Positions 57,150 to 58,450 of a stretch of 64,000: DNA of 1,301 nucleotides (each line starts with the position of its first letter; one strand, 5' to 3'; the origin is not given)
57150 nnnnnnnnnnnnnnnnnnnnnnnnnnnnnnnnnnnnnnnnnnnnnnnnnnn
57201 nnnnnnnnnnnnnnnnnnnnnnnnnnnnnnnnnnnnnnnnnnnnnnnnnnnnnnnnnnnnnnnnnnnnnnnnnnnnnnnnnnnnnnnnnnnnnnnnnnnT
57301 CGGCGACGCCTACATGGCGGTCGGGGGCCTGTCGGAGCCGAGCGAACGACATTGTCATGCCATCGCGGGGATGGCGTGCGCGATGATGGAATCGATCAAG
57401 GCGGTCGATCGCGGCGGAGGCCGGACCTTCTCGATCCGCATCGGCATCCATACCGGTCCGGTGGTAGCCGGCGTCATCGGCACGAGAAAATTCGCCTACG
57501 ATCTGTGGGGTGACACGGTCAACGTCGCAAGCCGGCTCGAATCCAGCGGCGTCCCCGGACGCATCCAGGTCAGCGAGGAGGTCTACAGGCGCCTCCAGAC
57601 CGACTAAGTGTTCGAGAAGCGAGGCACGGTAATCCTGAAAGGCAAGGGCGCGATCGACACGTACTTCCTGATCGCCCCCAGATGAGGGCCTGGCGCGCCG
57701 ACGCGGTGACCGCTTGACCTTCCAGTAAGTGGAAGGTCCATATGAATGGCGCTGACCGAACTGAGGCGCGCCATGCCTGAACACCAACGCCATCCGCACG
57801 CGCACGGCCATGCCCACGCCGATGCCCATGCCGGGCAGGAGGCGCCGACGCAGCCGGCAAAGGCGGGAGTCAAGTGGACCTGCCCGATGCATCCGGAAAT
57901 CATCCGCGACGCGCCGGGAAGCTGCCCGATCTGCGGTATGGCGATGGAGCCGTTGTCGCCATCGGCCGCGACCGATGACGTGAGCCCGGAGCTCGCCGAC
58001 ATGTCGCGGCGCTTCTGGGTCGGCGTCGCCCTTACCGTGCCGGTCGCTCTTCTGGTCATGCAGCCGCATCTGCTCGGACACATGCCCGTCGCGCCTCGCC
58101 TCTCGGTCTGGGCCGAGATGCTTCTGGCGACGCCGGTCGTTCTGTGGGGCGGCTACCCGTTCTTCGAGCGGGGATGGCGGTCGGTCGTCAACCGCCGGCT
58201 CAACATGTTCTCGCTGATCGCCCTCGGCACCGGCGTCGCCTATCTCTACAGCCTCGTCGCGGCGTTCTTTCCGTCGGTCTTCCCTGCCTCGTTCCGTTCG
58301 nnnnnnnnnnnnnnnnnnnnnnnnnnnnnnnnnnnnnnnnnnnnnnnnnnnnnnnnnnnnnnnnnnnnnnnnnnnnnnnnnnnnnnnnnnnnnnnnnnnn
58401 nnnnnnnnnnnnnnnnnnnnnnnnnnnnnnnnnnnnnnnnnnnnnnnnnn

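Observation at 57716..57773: Perfect CueR-type operator in the copA promoter places the real start codon downstream of the annotated ATG; no MerR-family regulator gene in the window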

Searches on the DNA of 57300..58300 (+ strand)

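Call 9: search_dna_similar(query=window:57300-58300:+, collection=plasmids, mode=distant, max_rows=30)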
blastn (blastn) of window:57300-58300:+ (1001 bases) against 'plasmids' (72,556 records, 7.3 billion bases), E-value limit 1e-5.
Records with a match: 578; places in all: 614; records where one place covers at least 80% of the query: 0.
Best place of each record, by identity: 80-90% 30; 60-80% 548.
By first word of the organism name: Rhizobium 139; Sinorhizobium 85; Sphingobium 34; Pseudosulfitobacter 28; Enterobacter 20; Sphingomonas 17; Xanthomonas 16; Sulfitobacter 16; Agrobacterium 14; Cupriavidus 13; and 88 more.
By predicted mobility (MOB-suite, as given by PLSDB): non-mobilizable 272; conjugative 161; mobilizable 145.
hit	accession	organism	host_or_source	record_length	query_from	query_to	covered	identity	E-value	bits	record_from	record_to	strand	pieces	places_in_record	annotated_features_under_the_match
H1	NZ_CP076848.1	Agrobacterium pusense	mixed culture,weathered tuff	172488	576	985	41%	74.1%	2e-60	241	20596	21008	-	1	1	heavy metal translocating P-type ATPase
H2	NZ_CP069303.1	Shinella sp. PSBB067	monoisolate,Minnesota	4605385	576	985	41%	74.1%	2e-60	241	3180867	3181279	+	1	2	none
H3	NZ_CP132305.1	Shinella sumterensis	Homo sapiens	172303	576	985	41%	74.1%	2e-60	241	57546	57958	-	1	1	heavy metal translocating P-type ATPase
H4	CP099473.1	Roseomonas mucosa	Human skin,single cell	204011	542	968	43%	70.8%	1e-42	181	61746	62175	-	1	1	none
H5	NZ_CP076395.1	Sphingopyxis indica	Single cell,HCH dumpsite soil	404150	545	997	45%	66.5%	2e-21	112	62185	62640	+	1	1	heavy metal translocating P-type ATPase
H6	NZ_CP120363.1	Chelativorans sp. AA-79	single cell,petroleum contaminated soil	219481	576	997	42%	71.1%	7e-47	196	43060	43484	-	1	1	heavy metal translocating P-type ATPase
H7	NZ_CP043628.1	Methylobacterium aquaticum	Prosopis cineraria,pure bacterial ...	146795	576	1001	43%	70.2%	3e-38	168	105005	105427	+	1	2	heavy metal translocating P-type ATPase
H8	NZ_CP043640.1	Sphingomonas sp. NBWT7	pure culture,soil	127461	567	997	43%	68.9%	3e-26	127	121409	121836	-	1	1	heavy metal translocating P-type ATPase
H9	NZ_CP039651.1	Azospirillum sp. TSA2s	Soil,rice paddy soil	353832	566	981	42%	70.7%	2e-40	175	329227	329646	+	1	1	heavy metal translocating P-type ATPase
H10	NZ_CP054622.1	Azospirillum oryzae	cell culture,soil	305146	566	981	42%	70.7%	2e-40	175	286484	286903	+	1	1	heavy metal translocating P-type ATPase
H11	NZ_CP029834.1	Azospirillum ramasamyi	single cell,Cow dung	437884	579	997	42%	69.8%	5e-36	160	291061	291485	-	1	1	heavy metal translocating P-type ATPase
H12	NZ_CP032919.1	Agrobacterium tumefaciens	-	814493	576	994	42%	69.8%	5e-36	160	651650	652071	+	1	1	heavy metal translocating P-type ATPase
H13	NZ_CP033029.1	Agrobacterium tumefaciens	-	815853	576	994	42%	69.8%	5e-36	160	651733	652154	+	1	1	heavy metal translocating P-type ATPase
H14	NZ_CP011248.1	Agrobacterium tumefaciens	Achillea ptarmica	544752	576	994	42%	69.8%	5e-36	160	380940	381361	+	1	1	heavy metal translocating P-type ATPase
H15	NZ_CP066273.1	Agrobacterium tumefaciens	-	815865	576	994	42%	69.8%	5e-36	160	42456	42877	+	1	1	heavy metal translocating P-type ATPase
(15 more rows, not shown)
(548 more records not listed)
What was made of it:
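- Tried and rejected: Plasmid collection (call 9).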

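Call 34: get_annotated_region(hit=H1, flank=5000)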
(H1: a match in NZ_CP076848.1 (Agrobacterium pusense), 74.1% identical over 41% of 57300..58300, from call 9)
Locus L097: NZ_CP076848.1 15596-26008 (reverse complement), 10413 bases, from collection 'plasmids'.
description: Agrobacterium pusense strain SX41 plasmid pA, complete sequence
organism: Agrobacterium pusense (NCBI taxid 648995)
taxonomy: Bacteria; Pseudomonadota; Alphaproteobacteria; Hyphomicrobiales; Rhizobiaceae; Agrobacterium; Agrobacterium pusense
host: -; source: mixed culture,weathered tuff; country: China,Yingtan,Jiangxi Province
typing (MOB-suite, as given by PLSDB): conjugative; replicon rep_cluster_287; relaxase MOBQ; mating-pair formation MPF_T
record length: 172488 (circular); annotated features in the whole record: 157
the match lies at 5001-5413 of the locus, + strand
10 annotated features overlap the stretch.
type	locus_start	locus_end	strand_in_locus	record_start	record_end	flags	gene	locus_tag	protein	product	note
CDS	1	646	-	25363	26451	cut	-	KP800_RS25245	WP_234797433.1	catalase family protein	-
CDS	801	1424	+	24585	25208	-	-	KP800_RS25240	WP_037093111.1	TetR/AcrR family transcriptional regulator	GO:0006355 - regulation of DNA-templated transcription [Evidence IEA]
CDS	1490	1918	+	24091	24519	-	-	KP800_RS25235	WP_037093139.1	acyl-CoA thioesterase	-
CDS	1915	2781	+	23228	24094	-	-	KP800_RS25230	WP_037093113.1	3-hydroxyacyl-CoA dehydrogenase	GO:0006631 - fatty acid metabolic process [Evidence IEA]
CDS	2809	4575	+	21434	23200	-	-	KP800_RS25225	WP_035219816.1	oleate hydratase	GO:0006631 - fatty acid metabolic process [Evidence IEA]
CDS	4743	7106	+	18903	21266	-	-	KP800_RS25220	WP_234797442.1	heavy metal translocating P-type ATPase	-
CDS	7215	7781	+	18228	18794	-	-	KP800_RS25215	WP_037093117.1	TetR/AcrR family transcriptional regulator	GO:0006355 - regulation of DNA-templated transcription [Evidence IEA]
CDS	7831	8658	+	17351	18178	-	-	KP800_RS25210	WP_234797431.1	alcohol dehydrogenase catalytic domain-containing protein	-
CDS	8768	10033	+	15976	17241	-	-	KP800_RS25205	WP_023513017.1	MgtC/SapB family protein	-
CDS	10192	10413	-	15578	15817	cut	-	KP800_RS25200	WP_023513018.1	DUF465 domain-containing protein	-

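Call 35: get_annotated_region(hit=H6, flank=5000)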
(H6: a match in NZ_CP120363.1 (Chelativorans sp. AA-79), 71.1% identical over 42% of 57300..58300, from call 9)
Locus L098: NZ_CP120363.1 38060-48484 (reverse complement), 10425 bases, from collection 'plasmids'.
description: Chelativorans sp. AA-79 plasmid unnamed2, complete sequence
organism: Chelativorans sp. AA-79 (NCBI taxid 3028735)
taxonomy: Bacteria; Pseudomonadota; Alphaproteobacteria; Hyphomicrobiales; Phyllobacteriaceae; Chelativorans; Chelativorans sp. AA-79
host: -; source: single cell,petroleum contaminated soil; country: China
typing (MOB-suite, as given by PLSDB): conjugative; replicon rep_cluster_336; relaxase MOBP; mating-pair formation MPF_T
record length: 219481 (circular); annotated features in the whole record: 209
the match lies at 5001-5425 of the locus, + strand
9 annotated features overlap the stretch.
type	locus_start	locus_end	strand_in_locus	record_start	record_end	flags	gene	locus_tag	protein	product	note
CDS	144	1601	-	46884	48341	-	-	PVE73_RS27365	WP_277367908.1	ISKra4 family transposase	-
CDS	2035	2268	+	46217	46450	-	-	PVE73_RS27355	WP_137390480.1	hypothetical protein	-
CDS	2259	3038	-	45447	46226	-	-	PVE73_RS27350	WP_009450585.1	acetoin reductase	GO:0045150 - acetoin catabolic process [Evidence IEA]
CDS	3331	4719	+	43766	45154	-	-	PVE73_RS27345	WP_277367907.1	mercuric reductase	-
CDS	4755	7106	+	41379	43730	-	-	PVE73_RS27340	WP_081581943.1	heavy metal translocating P-type ATPase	-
CDS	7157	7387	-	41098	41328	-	-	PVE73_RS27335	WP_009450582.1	hexameric tyrosine-coordinated heme protein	-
CDS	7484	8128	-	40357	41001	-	-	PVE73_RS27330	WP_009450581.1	DUF924 family protein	-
CDS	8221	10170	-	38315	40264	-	-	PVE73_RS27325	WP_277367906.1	cation-translocating P-type ATPase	-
CDS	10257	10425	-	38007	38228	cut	-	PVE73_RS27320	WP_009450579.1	heavy-metal-associated domain-containing protein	-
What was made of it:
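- Tried and rejected: The Chelativorans plasmid also has no MerR-family neighbour (call 35).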
